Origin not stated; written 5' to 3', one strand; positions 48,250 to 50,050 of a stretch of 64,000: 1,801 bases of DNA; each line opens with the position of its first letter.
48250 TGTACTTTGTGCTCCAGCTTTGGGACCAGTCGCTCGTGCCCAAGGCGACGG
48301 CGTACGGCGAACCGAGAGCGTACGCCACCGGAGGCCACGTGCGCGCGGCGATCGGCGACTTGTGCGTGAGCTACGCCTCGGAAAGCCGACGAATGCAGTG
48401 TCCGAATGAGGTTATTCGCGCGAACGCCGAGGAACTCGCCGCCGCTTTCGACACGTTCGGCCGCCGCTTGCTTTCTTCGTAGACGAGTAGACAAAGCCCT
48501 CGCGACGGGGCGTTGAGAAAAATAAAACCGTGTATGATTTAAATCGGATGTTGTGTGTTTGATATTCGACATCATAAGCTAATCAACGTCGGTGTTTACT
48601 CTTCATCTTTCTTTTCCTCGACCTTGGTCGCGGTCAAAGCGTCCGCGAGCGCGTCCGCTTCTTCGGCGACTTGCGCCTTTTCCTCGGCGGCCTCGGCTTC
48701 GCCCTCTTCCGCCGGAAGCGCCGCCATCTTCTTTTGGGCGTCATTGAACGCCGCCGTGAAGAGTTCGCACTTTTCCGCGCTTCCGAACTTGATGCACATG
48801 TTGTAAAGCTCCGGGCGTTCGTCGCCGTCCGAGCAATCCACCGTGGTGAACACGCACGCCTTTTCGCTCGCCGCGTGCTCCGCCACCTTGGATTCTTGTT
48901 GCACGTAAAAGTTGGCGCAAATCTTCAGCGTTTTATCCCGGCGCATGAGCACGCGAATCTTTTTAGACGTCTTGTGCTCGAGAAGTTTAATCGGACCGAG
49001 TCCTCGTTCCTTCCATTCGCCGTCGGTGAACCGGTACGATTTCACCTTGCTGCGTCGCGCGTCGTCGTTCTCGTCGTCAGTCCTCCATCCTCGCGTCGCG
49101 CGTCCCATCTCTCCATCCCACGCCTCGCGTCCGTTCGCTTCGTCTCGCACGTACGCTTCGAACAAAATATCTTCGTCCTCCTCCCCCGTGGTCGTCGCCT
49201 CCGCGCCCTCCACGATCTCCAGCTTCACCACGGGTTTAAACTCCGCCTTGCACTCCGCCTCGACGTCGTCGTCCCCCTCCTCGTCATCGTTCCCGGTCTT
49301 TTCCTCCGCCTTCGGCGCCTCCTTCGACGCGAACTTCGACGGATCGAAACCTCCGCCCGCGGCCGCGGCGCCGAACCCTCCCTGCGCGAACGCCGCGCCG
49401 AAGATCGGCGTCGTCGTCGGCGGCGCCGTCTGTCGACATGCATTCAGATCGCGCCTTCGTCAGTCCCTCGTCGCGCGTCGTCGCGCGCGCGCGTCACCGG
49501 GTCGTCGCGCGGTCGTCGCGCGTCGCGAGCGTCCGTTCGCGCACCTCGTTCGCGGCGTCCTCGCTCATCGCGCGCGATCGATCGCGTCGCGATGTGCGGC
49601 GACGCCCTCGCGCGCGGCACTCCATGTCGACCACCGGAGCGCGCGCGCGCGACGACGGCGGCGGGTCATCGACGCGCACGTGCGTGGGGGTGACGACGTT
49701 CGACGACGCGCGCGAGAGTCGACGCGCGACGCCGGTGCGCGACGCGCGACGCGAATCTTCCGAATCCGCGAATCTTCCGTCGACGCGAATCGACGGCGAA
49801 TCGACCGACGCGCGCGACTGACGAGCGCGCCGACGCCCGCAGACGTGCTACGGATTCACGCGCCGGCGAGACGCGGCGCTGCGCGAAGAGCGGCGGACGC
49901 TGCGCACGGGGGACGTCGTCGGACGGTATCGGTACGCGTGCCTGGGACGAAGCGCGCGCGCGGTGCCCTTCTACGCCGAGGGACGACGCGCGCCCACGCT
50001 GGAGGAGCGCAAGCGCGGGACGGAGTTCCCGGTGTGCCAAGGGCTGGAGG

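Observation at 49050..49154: In-frame 105-nt intron hidden inside the RanBP1 ORF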

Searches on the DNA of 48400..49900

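Call 49: search_rna_families(source=window, start=48400, end=49900, threshold=evalue, max_evalue=1)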
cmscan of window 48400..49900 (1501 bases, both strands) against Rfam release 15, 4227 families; matches with E-value up to 1: 2.
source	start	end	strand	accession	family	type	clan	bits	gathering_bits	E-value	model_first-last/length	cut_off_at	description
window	49595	49653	+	RF01531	TB10Cs3H1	Gene; snRNA; snoRNA; HACA-box;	-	19.5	40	0.94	1-62/62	no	Trypanosomatid snoRNA TB10Cs3H1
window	48542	48611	-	RF01128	sR43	Gene; snRNA; snoRNA; CD-box;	-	18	45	0.11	1-56/56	no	Small nucleolar RNA sR42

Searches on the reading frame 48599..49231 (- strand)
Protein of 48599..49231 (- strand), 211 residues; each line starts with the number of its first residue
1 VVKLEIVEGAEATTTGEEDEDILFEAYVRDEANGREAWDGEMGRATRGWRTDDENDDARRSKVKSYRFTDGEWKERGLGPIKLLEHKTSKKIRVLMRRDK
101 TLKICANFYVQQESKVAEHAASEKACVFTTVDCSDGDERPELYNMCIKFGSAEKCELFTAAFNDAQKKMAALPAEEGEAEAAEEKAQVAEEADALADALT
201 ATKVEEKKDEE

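Call 38: predict_structure(alignment_id=A2)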
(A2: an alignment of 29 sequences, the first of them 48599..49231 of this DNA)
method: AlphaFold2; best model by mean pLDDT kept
length: 211 residues; sequences in the alignment: 29
mean_pLDDT: 71.5   pTM: 0.64
mean pLDDT of the five models: 71.5, 70.8, 70.7, 69.8, 69.6
residues with pLDDT >= 90: 55; 70-90: 66; 50-70: 42; < 50: 48
segments of 3 or more residues with pLDDT < 50: 1-12, 34-55, 177-179, 204-211
pLDDT, mean of each block of 10 residues (from residue 1): 37 64 78 46 44 49 86 90 91 90 89 81 87 72 86 90 91 62 58 65 47 43
secondary structure, 60 per line:
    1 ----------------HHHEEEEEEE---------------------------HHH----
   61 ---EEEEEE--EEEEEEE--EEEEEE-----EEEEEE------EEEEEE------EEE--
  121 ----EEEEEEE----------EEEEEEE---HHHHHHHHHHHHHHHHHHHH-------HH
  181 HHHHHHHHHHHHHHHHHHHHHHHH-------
elements in order: E20-26 E64-69 E72-78 E81-86 E92-97 E104-109 E116-118 E125-131 E142-148 H152-171 H179-204
